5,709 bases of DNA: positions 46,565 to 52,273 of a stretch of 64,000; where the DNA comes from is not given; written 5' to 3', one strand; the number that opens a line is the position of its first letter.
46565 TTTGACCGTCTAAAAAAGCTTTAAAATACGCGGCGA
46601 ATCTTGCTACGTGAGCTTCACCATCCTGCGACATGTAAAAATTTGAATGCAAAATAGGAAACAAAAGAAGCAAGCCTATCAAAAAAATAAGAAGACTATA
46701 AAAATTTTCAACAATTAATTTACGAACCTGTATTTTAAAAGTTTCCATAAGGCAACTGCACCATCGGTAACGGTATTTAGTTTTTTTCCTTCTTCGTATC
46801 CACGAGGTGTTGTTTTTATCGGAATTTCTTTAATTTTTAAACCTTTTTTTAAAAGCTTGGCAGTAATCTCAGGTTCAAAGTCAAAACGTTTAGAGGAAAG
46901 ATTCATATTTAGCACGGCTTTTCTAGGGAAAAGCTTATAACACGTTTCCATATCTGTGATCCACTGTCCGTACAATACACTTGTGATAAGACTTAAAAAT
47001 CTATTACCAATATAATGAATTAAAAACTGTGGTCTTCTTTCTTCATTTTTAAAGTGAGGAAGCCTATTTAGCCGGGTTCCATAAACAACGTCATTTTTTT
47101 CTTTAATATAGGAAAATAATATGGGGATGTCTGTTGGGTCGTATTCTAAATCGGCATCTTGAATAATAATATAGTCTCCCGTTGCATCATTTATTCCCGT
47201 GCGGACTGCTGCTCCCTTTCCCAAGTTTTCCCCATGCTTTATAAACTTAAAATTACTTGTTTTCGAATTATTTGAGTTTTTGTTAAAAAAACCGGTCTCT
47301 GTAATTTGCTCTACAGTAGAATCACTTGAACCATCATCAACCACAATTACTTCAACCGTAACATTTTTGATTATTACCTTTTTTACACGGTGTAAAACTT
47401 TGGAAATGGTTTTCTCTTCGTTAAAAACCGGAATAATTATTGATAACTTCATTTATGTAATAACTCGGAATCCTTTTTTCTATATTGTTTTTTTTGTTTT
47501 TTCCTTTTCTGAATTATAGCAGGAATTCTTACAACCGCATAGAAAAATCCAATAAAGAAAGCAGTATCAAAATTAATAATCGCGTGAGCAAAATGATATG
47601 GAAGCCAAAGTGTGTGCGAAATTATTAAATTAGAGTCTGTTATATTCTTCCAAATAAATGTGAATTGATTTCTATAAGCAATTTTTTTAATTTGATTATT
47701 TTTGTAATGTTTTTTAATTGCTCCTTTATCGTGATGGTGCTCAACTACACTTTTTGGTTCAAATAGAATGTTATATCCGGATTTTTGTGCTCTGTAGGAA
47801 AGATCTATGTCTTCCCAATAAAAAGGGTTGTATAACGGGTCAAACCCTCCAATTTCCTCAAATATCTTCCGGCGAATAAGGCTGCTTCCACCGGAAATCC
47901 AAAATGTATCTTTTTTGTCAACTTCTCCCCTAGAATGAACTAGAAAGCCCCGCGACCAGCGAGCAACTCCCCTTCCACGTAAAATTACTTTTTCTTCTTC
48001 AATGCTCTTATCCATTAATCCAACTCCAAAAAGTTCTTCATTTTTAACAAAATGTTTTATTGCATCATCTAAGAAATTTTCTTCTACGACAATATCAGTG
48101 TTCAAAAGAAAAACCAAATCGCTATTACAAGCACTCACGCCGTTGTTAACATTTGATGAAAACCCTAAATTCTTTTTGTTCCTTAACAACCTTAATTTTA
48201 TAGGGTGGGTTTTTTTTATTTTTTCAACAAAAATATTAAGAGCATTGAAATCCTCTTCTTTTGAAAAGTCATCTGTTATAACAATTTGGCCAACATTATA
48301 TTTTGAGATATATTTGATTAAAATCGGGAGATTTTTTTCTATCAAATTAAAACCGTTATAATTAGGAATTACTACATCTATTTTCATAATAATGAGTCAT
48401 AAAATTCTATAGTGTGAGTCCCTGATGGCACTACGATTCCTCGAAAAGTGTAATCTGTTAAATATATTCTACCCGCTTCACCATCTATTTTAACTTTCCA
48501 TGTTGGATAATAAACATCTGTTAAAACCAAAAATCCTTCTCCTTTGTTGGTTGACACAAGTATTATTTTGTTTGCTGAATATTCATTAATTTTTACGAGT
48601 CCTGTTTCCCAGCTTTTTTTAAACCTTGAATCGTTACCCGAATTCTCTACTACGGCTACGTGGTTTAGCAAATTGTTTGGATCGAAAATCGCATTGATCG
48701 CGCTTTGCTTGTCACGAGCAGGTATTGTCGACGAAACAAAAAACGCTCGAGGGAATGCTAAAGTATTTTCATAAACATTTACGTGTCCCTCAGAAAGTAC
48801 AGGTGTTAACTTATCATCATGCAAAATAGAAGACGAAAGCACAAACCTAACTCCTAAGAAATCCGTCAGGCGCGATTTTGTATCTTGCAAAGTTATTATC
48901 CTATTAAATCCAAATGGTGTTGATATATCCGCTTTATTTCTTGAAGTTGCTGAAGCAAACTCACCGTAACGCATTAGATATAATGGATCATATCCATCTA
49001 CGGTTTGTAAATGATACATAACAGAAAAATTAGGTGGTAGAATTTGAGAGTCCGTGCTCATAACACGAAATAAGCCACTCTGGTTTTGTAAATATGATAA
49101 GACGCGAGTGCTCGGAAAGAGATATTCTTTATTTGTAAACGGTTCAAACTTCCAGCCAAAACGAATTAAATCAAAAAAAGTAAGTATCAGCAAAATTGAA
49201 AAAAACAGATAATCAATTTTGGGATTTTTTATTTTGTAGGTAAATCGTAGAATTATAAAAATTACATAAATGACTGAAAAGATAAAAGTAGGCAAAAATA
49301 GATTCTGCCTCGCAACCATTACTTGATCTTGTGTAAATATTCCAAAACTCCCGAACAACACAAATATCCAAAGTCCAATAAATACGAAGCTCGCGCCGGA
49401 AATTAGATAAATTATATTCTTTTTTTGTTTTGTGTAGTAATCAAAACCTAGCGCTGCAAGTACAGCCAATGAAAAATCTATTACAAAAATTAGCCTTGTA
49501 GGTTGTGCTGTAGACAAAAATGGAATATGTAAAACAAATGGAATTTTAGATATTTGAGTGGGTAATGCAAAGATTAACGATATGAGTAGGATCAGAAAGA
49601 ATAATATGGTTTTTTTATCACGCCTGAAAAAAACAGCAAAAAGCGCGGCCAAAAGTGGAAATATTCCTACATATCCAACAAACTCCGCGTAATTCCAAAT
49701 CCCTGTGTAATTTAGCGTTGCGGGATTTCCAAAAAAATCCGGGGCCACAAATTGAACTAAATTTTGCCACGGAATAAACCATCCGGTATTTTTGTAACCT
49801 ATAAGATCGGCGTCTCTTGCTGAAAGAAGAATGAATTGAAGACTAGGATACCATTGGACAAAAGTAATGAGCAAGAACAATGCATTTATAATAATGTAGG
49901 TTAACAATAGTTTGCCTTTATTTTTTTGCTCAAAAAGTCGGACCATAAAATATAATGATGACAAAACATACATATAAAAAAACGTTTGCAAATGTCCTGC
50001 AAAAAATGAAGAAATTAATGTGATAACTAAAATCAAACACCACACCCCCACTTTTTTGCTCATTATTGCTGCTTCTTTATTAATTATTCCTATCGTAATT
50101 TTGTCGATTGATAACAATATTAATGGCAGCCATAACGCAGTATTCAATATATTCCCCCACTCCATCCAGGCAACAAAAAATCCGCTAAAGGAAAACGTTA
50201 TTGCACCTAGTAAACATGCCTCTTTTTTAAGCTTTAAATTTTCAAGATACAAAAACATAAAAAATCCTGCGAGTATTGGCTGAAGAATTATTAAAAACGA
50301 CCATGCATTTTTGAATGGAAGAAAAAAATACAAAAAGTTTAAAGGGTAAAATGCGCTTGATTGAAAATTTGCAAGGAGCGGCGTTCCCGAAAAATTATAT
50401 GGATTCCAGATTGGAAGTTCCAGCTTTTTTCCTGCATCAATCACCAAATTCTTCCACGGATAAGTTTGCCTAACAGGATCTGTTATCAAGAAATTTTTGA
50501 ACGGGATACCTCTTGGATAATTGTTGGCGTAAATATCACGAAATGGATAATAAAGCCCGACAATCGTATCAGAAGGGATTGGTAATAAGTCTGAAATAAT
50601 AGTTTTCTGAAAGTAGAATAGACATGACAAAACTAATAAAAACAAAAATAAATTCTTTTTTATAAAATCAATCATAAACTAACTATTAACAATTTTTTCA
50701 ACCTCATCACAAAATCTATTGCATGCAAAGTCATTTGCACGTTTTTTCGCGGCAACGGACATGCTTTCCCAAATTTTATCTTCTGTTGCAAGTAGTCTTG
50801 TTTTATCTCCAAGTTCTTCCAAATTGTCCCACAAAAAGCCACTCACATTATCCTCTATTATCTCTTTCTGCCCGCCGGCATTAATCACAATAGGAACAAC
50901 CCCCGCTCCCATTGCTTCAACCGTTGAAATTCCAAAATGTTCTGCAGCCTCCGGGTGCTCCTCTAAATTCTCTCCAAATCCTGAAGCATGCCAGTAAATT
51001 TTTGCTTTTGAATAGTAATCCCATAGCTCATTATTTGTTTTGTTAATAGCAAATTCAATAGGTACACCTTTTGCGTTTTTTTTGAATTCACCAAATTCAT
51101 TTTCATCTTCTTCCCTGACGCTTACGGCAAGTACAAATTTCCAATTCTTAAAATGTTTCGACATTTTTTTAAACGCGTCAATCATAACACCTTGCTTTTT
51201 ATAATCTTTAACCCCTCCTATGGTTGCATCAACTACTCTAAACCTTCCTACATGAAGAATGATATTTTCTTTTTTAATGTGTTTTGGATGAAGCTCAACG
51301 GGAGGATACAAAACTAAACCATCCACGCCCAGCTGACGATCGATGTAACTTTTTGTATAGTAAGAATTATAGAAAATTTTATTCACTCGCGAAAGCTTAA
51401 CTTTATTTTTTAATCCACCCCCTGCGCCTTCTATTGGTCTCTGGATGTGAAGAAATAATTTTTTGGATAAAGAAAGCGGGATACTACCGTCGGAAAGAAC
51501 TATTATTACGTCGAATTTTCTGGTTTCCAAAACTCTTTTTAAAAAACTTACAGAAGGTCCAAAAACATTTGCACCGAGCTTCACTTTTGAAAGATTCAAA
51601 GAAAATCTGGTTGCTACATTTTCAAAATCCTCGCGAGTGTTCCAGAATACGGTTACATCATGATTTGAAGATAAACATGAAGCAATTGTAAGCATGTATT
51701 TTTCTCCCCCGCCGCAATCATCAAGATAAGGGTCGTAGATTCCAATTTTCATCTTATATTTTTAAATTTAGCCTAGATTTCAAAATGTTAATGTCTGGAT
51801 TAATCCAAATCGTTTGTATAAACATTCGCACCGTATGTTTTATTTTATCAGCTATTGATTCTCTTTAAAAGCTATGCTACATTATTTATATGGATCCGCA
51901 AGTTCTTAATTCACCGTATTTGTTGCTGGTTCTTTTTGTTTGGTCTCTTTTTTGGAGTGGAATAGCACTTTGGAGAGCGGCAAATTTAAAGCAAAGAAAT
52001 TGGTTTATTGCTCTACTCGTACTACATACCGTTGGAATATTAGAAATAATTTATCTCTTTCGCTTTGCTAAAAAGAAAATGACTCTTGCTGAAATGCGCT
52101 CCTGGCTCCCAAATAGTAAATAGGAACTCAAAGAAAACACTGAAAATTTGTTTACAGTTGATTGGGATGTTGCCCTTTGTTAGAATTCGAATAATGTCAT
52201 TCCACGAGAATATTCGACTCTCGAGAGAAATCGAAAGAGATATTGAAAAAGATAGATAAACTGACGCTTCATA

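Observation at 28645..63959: Family B: four paralogs sharing a strongly conserved N-terminal motif, HDG-x2-HV-x-R...P-R-W-A-x3-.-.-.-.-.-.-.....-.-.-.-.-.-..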

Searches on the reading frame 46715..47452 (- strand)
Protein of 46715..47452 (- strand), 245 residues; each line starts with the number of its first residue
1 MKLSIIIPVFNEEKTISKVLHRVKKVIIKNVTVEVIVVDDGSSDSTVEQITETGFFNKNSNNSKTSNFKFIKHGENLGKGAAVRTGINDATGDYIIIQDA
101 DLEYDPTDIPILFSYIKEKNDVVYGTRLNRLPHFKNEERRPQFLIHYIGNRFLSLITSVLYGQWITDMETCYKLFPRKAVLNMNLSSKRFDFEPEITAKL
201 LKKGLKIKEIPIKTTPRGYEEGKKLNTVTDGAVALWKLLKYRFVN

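Call 6: search_protein_families(library=pfam, proteins=[window:46715-47452:-], max_evalue=0.01)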
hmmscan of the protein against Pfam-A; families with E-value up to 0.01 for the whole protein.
window:46715-47452:- (245 aa): 3 families
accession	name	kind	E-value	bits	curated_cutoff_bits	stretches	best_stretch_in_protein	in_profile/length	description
PF00535.33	Glycos_transf_2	-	4.4e-33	115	23.3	1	4-179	1-163/168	Glycosyl transferase family 2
PF10111.15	Glyco_tranf_2_2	-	2.7e-06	27.5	27.3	1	4-102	1-92/276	Glycosyltransferase like family 2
PF13641.12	Glyco_tranf_2_3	-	0.00097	19.6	27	1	3-123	3-119/230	Glycosyltransferase like family 2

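Call 20: search_protein_families(library=ncbifam, proteins=[window:46715-47452:-], max_evalue=0.001)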
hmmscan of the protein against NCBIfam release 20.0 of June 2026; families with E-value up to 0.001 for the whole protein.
window:46715-47452:- (245 aa): 23 families
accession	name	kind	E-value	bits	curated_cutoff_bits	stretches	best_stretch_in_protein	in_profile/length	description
TIGR04182.1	glyco_TIGR04182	equivalog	5.1e-28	98.3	325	1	3-241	2-217/293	S-layer glycoprotein N-glycosyltransferase AglJ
NF047588.1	GlcsyltransPgfSStrep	equivalog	6.4e-22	78.2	500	1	1-182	1-166/308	glycosyltransferase PgfS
NF007986.1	PRK10714.1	equivalog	5.3e-20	71.7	529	1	2-222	7-208/316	undecaprenyl-phosphate 4-deoxy-4-formamido-L-arabinose transferase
NF058614.1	PPMAGASynPpgS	equivalog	5.7e-16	58.6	370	1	5-223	4-205/226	polyprenyl-phospho-N-acetylgalactosaminyl synthase PpgS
NF041391.1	DPhHxTase_Halo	equivalog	4.8e-15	55.1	375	1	9-230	3-197/213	dolichyl-phosphate hexose transferase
TIGR03937.1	PgaC_IcaA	equivalog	5.4e-15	55.3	422.3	1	2-121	46-155/407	poly-beta-1,6-N-acetyl-D-glucosamine synthase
NF041875.1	EPS_EpsD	equivalog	1.2e-14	54.4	370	1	3-121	1-109/325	exopolysaccharide biosynthesis glycosyltransferase EpsD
TIGR04283.1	glyco_like_mftF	equivalog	1.5e-13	50.9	182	1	3-116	1-97/221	TIGR04283 family arsenosugar biosynthesis glycosyltransferase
NF007482.0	PRK10073.1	equivalog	2e-13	50.1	423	1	2-115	7-109/334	glycosyltransferase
NF010496.0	PRK13915.1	equivalog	3.6e-13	49.3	262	1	2-115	32-141/307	glucosyl-3-phosphoglycerate synthase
NF047683.1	TeichurnBiosyTuaG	equivalog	2.6e-09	37.1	400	1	3-120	8-115/252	teichuronic acid biosynthesis protein TuaG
NF038302.1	EPS_HpsE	equivalog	6e-09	35.3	300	1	1-103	1-98/307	hormogonium polysaccharide biosynthesis glycosyltransferase HpsE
TIGR03965.1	mycofact_glyco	equivalog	7.1e-09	35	280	1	3-105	76-168/467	mycofactocin biosynthesis glycosyltransferase MftF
TIGR03111.1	glyc2_xrt_Gpos1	hypoth_equivalog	2.1e-08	33.4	363.95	1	3-112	51-152/439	TIGR03111 family XrtG-associated glycosyltransferase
NF053739.1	GlytfEpsEBac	equivalog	5.5e-08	32.1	450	1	2-101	2-92/265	glycosyltransferase EpsE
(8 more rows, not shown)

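Call 54: search_solved_structures(query=window:46715-47452:-, max_evalue=0.00001)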
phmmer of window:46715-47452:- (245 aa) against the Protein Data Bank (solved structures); distinct sequences matched with E-value up to 0.00001: 12.
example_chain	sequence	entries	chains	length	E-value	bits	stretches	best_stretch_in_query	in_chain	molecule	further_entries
9hwj_A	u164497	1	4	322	2e-14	56.8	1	2-133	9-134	Undecaprenyl-phosphate 4-deoxy-4-formamido-L-arabinose transferase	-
5mlz_A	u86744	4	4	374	7.5e-14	54.9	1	1-129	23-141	Dolichol monophosphate mannose synthase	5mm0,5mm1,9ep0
9bhc_C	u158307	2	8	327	1e-13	54.5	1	2-133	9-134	Undecaprenyl-phosphate 4-deoxy-4-formamido-L-arabinose transferase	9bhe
5ekp_C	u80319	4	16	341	1.2e-13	54.3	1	2-131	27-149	Uncharacterized glycosyltransferase sll0501 | Glycosyltransferase sll0501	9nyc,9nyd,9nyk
5eke_A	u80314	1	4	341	1.2e-13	54.3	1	2-131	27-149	Uncharacterized glycosyltransferase sll0501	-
9nye_A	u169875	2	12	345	1.2e-13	54.2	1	2-131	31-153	Glycosyltransferase sll0501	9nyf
8vxh_A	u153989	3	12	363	1.3e-13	54.2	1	2-133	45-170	Undecaprenyl-phosphate 4-deoxy-4-formamido-L-arabinose transferase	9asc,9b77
5tze_C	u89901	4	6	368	3.1e-07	33.3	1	1-119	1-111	Glycosyl transferase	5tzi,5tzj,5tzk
5tz8_A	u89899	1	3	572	6.7e-07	32.2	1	1-119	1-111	Glycosyl transferase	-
3bcv_A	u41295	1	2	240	4.3e-06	29.6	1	2-114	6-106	Putative glycosyltransferase protein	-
2z87_A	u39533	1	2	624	4.5e-06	29.5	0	3-113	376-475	Chondroitin synthase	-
2z86_A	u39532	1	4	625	4.5e-06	29.5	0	3-113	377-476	Chondroitin synthase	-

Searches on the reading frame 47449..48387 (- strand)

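Call 6: search_protein_families(library=pfam, proteins=[window:47449-48387:-], max_evalue=0.01)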
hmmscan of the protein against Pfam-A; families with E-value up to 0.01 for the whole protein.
window:47449-48387:- (312 aa): 6 families
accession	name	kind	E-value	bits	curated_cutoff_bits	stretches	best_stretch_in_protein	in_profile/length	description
PF00535.33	Glycos_transf_2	-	8.8e-17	62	23.3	1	5-180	2-168/168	Glycosyl transferase family 2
PF13641.12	Glyco_tranf_2_3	-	3e-15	57.3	27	1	5-220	5-214/230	Glycosyltransferase like family 2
PF13632.12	Glyco_trans_2_3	-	6.6e-07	29.8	27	1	92-268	2-166/198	Glycosyl transferase family group 2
PF10111.15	Glyco_tranf_2_2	-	5.1e-06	26.6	27.3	1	5-209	2-208/276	Glycosyltransferase like family 2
PF02709.20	Glyco_transf_7C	-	0.00042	20.3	23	1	164-212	19-67/78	N-terminal domain of galactosyltransferase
PF13506.12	Glyco_transf_21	-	0.0013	18.7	21.7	0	164-221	102-158/174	Glycosyl transferase family 21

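Call 20: search_protein_families(library=ncbifam, proteins=[window:47449-48387:-], max_evalue=0.001)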
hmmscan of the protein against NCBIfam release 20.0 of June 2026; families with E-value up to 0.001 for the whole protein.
window:47449-48387:- (312 aa): 13 families
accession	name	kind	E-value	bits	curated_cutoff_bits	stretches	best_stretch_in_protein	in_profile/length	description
NF041875.1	EPS_EpsD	equivalog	3.8e-20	72.5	370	1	3-229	1-218/325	exopolysaccharide biosynthesis glycosyltransferase EpsD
TIGR03965.1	mycofact_glyco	equivalog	3.9e-17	62.3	280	1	3-220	76-283/467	mycofactocin biosynthesis glycosyltransferase MftF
TIGR03937.1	PgaC_IcaA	equivalog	1.5e-16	60.4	422.3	1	2-214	46-247/407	poly-beta-1,6-N-acetyl-D-glucosamine synthase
NF038299.1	EPS_HpsN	equivalog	6.8e-09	35.1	425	1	2-120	2-113/317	hormogonium polysaccharide biosynthesis glycosyltransferase HpsN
TIGR01556.1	rhamnosyltran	subfamily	8.8e-09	34.9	200.55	1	20-234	10-218/281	rhamnosyltransferase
TIGR04283.1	glyco_like_mftF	equivalog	2.5e-08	33.8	182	1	4-236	2-207/221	TIGR04283 family arsenosugar biosynthesis glycosyltransferase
NF050819.1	PolSacchBiosHfsG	equivalog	2.3e-07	30.3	500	1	22-208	28-208/302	polysaccharide biosynthesis protein HfsG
NF038302.1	EPS_HpsE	equivalog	3e-06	26.4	300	1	2-116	2-114/307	hormogonium polysaccharide biosynthesis glycosyltransferase HpsE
TIGR03030.1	CelA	equivalog_domain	2.4e-05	22.6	699.1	1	71-213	211-353/714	UDP-forming cellulose synthase catalytic subunit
NF053739.1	GlytfEpsEBac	equivalog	5.3e-05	22.3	450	1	2-225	2-210/265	glycosyltransferase EpsE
NF047588.1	GlcsyltransPgfSStrep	equivalog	0.00022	20.5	500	1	1-114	1-111/308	glycosyltransferase PgfS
NF041394.1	GtaseAglG_Halo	equivalog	0.0003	20.2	440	1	66-185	60-177/304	glucosyl-dolichyl phosphate glucuronosyltransferase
TIGR03472.1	HpnI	equivalog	0.00045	19.2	310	0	54-225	88-259/373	bacteriohopanetetrol glucosamine biosynthesis glycosyltransferase HpnI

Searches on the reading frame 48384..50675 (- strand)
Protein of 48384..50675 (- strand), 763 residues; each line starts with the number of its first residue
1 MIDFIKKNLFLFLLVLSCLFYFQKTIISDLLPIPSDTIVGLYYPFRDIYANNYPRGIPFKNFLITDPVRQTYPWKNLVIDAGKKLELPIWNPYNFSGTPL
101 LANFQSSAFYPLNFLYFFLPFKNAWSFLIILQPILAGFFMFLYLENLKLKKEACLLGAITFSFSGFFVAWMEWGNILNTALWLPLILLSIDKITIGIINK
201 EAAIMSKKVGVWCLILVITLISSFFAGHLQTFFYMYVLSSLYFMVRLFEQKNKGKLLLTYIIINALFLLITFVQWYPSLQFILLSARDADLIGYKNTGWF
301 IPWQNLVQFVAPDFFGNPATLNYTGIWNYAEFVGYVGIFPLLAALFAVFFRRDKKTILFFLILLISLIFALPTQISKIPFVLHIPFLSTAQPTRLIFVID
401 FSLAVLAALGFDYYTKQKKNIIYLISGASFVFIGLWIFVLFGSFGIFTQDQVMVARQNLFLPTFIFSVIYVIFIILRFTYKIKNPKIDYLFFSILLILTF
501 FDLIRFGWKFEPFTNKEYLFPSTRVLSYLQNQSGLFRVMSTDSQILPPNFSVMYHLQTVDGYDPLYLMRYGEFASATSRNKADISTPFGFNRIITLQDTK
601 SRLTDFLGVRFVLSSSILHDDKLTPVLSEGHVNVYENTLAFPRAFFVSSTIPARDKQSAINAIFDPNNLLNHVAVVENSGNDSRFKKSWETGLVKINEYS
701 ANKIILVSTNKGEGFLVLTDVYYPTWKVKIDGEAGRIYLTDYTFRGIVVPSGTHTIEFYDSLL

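Call 5: search_protein_families(library=pfam, proteins=[window:48384-50675:-], max_evalue=0.1)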
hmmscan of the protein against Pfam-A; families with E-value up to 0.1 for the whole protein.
window:48384-50675:- (763 aa): 2 families
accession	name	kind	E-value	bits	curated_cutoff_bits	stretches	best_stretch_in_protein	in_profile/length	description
PF09586.16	YfhO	-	9.1e-28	97.5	28.5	2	107-675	74-621/835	Bacterial membrane protein YfhO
PF24677.1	DUF7657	-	0.0004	19.7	26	1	107-409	96-397/401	Domain of unknown function (DUF7657)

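Call 62: search_solved_structures(query=window:48384-50675:-, max_evalue=1)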
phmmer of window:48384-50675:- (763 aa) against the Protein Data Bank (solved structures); distinct sequences matched with E-value up to 1: 0.

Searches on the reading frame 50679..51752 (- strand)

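Call 6: search_protein_families(library=pfam, proteins=[window:50679-51752:-], max_evalue=0.01)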
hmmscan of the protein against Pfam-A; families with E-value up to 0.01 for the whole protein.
window:50679-51752:- (357 aa): 4 families
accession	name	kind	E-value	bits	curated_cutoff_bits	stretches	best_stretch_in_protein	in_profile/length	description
PF00534.26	Glycos_transf_1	-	2.7e-18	66.5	26.4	1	161-338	14-172/172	Glycosyl transferases group 1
PF13692.12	Glyco_trans_1_4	-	2.5e-11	44.4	27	1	177-321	6-139/142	Glycosyl transferases group 1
PF13439.12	Glyco_transf_4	-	6.7e-05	23.4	28.5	1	14-149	2-163/170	Glycosyltransferase Family 4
PF13524.12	Glyco_trans_1_2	-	0.0085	16.5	25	0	239-339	36-129/144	Glycosyl transferase-like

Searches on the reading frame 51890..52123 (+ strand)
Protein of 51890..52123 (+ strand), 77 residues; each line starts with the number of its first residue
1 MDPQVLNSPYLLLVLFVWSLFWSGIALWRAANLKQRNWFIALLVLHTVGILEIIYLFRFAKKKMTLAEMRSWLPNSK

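Call 50: search_protein_families(library=pfam, proteins=[window:51890-52123:+], max_evalue=1)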
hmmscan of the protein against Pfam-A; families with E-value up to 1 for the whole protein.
window:51890-52123:+ (77 aa): 5 families
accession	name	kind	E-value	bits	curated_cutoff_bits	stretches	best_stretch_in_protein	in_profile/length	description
PF18893.5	DUF5652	-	9.4e-23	80.2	23.4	1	8-63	12-67/71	Family of unknown function (DUF5652)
PF20122.4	DUF6512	-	0.014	15.8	26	1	11-63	58-108/181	Family of unknown function (DUF6512)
PF24871.1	Piezo_TM1-24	-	0.032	13.1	28.8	1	10-69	579-634/682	Piezo TM1-24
PF11460.13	DUF3007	-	0.055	14.1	25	1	23-70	22-68/96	Protein of unknown function (DUF3007)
PF19870.4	DUF6343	-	0.1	13.5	27.2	1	12-58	17-63/82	Family of unknown function (DUF6343)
